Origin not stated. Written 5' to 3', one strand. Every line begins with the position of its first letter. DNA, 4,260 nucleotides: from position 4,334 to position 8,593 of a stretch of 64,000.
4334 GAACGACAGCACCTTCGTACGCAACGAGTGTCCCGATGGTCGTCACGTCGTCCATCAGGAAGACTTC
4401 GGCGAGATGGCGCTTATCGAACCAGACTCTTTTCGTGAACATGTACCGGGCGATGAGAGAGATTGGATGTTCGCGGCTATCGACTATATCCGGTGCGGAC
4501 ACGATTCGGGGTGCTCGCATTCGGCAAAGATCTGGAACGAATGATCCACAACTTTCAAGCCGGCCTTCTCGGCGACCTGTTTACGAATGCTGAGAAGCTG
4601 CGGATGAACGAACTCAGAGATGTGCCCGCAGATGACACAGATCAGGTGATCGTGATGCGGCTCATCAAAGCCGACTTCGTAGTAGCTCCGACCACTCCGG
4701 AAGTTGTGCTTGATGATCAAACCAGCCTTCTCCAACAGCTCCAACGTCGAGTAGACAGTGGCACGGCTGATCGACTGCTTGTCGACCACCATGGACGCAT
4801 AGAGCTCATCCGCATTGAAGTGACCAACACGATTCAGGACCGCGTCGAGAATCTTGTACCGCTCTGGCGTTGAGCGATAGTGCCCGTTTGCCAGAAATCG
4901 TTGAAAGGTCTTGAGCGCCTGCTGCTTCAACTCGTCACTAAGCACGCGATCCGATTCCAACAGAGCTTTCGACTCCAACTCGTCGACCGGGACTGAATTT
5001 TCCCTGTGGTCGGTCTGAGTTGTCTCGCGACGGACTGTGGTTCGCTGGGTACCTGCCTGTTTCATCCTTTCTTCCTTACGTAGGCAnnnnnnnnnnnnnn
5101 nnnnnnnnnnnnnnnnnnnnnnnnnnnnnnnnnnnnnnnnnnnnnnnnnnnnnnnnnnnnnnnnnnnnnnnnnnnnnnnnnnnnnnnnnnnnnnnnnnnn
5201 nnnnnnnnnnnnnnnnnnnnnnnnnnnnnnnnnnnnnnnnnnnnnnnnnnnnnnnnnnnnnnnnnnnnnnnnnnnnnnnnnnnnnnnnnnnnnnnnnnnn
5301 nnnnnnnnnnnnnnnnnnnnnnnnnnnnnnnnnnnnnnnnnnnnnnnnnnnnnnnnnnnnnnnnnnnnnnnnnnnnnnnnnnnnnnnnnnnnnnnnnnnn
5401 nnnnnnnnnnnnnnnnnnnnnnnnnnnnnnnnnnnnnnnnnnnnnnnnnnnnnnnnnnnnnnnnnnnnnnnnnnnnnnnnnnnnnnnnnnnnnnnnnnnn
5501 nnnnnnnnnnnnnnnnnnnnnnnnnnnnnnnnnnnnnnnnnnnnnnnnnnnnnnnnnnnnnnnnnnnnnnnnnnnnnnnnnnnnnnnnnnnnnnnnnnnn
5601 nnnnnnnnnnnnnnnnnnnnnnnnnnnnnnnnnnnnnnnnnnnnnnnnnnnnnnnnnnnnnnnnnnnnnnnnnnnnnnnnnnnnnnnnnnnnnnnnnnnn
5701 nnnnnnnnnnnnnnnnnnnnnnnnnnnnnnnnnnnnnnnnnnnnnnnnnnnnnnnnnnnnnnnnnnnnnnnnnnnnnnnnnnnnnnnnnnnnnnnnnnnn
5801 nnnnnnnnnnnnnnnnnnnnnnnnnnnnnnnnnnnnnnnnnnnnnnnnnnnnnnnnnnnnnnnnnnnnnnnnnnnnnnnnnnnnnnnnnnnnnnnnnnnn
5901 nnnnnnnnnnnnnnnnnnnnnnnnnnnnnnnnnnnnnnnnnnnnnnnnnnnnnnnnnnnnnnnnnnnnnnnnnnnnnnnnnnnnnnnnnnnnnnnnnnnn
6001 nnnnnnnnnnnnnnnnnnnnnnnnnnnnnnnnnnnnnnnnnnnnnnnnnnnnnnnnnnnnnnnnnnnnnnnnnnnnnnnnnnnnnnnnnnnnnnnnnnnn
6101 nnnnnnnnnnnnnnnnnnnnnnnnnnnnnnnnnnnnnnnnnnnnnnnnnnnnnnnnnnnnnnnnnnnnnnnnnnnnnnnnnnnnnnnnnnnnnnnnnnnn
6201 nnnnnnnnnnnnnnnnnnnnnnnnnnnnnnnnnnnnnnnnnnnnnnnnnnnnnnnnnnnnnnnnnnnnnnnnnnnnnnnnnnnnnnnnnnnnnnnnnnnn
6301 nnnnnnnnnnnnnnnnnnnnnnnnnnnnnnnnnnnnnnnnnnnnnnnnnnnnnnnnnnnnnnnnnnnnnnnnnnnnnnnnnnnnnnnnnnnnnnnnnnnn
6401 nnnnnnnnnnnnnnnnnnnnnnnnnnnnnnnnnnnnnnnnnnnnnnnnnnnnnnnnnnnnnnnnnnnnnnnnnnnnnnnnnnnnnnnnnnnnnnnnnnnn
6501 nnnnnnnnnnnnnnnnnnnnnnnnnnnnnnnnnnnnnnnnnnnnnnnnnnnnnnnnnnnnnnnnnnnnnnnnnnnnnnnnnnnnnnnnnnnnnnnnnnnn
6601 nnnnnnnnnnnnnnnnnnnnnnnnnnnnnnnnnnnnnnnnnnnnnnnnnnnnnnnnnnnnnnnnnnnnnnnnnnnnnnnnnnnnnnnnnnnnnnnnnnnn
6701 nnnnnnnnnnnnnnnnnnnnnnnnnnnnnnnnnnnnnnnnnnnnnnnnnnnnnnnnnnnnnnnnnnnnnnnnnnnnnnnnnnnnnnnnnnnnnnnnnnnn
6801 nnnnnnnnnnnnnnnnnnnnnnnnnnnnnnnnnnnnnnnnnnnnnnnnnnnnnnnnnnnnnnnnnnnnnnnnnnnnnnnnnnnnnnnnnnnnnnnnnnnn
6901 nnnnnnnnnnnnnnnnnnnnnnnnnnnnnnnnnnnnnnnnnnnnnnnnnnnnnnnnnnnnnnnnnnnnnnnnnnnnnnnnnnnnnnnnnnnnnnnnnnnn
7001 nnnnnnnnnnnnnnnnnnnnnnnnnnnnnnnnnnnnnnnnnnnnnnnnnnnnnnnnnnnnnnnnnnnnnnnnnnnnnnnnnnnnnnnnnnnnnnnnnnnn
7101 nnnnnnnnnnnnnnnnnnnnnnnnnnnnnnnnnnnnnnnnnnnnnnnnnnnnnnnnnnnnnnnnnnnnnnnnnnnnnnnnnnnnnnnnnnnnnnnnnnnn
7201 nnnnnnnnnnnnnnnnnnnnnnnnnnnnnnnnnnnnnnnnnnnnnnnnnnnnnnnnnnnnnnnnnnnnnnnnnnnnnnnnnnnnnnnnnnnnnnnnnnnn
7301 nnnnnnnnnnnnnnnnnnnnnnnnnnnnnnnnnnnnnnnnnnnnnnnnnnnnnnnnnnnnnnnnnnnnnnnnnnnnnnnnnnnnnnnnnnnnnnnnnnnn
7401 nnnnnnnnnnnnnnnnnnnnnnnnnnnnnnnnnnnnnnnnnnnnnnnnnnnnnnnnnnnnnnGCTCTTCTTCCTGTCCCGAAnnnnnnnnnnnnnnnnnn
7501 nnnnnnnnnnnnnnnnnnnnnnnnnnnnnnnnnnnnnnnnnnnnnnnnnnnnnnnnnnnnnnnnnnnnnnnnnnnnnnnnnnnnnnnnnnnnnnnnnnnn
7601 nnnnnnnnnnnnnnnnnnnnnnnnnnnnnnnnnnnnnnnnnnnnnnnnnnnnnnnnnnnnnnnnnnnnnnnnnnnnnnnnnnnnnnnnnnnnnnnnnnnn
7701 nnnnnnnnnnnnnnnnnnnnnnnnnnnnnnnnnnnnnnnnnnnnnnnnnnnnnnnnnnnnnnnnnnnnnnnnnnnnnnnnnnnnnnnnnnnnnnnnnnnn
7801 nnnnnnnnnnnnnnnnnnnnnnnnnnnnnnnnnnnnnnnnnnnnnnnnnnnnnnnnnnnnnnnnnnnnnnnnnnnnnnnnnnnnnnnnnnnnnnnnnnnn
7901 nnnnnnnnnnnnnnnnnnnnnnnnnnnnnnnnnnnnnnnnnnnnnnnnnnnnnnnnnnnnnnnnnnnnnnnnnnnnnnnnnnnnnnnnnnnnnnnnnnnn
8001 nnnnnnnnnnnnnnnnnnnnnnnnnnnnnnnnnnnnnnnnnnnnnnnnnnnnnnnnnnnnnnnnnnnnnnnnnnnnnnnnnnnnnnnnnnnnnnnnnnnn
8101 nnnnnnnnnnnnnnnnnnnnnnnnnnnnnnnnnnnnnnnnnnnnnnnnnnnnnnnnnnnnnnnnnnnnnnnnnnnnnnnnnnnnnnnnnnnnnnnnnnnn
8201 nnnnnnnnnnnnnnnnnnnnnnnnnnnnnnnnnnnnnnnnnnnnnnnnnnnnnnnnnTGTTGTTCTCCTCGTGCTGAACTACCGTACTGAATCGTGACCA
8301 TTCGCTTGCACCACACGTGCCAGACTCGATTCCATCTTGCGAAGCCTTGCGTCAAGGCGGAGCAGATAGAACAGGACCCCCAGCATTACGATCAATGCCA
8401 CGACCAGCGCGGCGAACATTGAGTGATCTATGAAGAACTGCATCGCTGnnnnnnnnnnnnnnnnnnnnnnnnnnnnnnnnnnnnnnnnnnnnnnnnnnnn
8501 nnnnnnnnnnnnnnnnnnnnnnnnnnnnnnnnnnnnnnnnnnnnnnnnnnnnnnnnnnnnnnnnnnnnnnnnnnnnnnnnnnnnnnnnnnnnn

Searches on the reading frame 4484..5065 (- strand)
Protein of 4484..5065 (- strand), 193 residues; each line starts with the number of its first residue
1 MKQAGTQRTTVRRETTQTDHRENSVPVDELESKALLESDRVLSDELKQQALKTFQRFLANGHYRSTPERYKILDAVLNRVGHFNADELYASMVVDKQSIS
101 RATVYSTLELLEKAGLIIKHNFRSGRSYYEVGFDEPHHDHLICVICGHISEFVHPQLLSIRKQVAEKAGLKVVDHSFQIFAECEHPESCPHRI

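Call 3: search_protein_families(library=pfam, proteins=[window:4484-5065:-], max_evalue=1)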
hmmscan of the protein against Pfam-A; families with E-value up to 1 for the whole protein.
window:4484-5065:- (193 aa): 13 families
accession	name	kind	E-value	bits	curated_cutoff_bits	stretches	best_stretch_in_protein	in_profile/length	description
PF01475.25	FUR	-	2.4e-31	108.8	23.1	1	63-179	4-120/121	Ferric uptake regulator family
PF01978.25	TrmB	-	0.0022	18.3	25.6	1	87-121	22-56/68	Sugar-specific transcriptional regulator TrmB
PF12840.13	HTH_20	-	0.0065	16.9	27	1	67-117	4-48/51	Helix-turn-helix domain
PF03551.20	PadR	-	0.019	15.4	27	1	98-130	28-64/75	Transcriptional regulator PadR-like family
PF12802.13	MarR_2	-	0.022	15.4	27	1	76-119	10-52/61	MarR family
PF08279.18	HTH_11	-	0.061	13.7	25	1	98-119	26-47/55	HTH domain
PF10007.15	DUF2250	-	0.064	13.8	24.4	1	75-120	12-55/93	Uncharacterized protein conserved in archaea (DUF2250)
PF13551.12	HTH_29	-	0.081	13.5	28.1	1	90-127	15-53/64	Winged helix-turn helix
PF21524.3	SAMD1_WH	-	0.1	13.2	24.5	1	91-128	24-61/63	SAM domain-containing protein 1, WH domain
PF13274.11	SocA_Panacea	-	0.14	13.5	25.7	1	44-89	78-103/113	Antitoxin SocA-like, Panacea domain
PF08222.17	HTH_CodY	-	0.15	12.1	27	1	88-117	5-34/61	CodY helix-turn-helix domain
PF11592.13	AvrPto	-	0.21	12.1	27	1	155-177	6-28/105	Central core of the bacterial effector protein AvrPto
PF05732.17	RepL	-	0.23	11.4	20.3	1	77-121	65-109/164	Firmicute plasmid replication protein (RepL)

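Call 65: search_protein_families(library=ncbifam, proteins=[window:4484-5065:-], max_evalue=0.001)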
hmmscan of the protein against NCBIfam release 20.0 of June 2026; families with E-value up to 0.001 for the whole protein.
window:4484-5065:- (193 aa): 10 families
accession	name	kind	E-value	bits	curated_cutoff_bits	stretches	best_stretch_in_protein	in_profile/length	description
NF006999.0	PRK09462.1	equivalog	1.2e-24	86.6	146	1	63-187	13-137/148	ferric iron uptake transcriptional regulator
NF051892.1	TransRegFurBacil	equivalog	7.5e-22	78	220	1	50-185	4-142/149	ferric iron uptake transcriptional regulator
NF051891.1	TransRegFurHelico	equivalog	7e-21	74.7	200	1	58-185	18-144/148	ferric iron uptake transcriptional regulator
NF052545.1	TransRegPerRClab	equivalog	3.6e-15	56.2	180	1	57-185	7-133/138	transcriptional regulator PerR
NF045678.1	TransRegIrrA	equivalog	1.8e-08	34.4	150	1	53-138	8-94/138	iron response transcriptional regulator IrrA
NF045677.1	FeRespRegIrr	equivalog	2.1e-08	34.3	170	1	58-138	4-85/127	Fur family transcriptional regulator Irr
NF008646.0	PRK11639.1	equivalog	5e-08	32.8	167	1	48-191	7-154/171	zinc uptake transcriptional repressor Zur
NF047462.1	FUR_perox_PerRA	exception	1.2e-07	32.3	200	1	55-139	9-93/142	peroxide-responsive transcriptional repressor PerRA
NF047406.1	TransRegPerRTherm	equivalog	1.2e-07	32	200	1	64-169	5-110/130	manganese-dependent transcriptional regulator PerR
NF047461.1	FUR_perox_PerRB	exception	1.2e-05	25.2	250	1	64-174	27-135/143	peroxide-responsive transcriptional repressor PerRB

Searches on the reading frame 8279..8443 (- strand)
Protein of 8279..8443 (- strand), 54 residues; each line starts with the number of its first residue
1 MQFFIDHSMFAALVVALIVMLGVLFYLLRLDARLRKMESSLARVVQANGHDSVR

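Call 14: search_protein_families(library=ncbifam, proteins=[window:8279-8443:-], max_evalue=10)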
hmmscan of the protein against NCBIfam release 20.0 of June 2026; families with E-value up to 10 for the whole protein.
window:8279-8443:- (54 aa): 1 family
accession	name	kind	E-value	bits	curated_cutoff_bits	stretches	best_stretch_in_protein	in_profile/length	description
TIGR04391.1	CcmD_alt_fam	subfamily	0.0014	18.5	24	1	17-39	8-30/36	CcmD family protein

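Call 15: search_protein_families(library=pfam, proteins=[window:8279-8443:-], max_evalue=10)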
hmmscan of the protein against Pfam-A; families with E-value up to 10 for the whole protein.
window:8279-8443:- (54 aa): 4 families
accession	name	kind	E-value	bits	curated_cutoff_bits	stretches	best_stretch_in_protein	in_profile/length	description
PF20077.4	CcmD_alt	-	0.0026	18.2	23.5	1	11-38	34-61/61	CcmD family protein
PF18902.5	DUF5658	-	0.047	14.9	25.2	1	1-42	27-68/82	Domain of unknown function (DUF5658)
PF07219.19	HemY_N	-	0.054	14.1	31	1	10-48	16-54/107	HemY protein N-terminus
PF11808.13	PhoR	-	0.086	13.7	27.1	1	3-39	21-57/86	Phosphate regulon sensor protein PhoR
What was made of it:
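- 8279..8443 (-): ccmD (CcmD_alt type, 54 aa). TIGR04391 E 0.0014 and PF20077 E 0.0026, both below cut-off (calls 14, 15).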
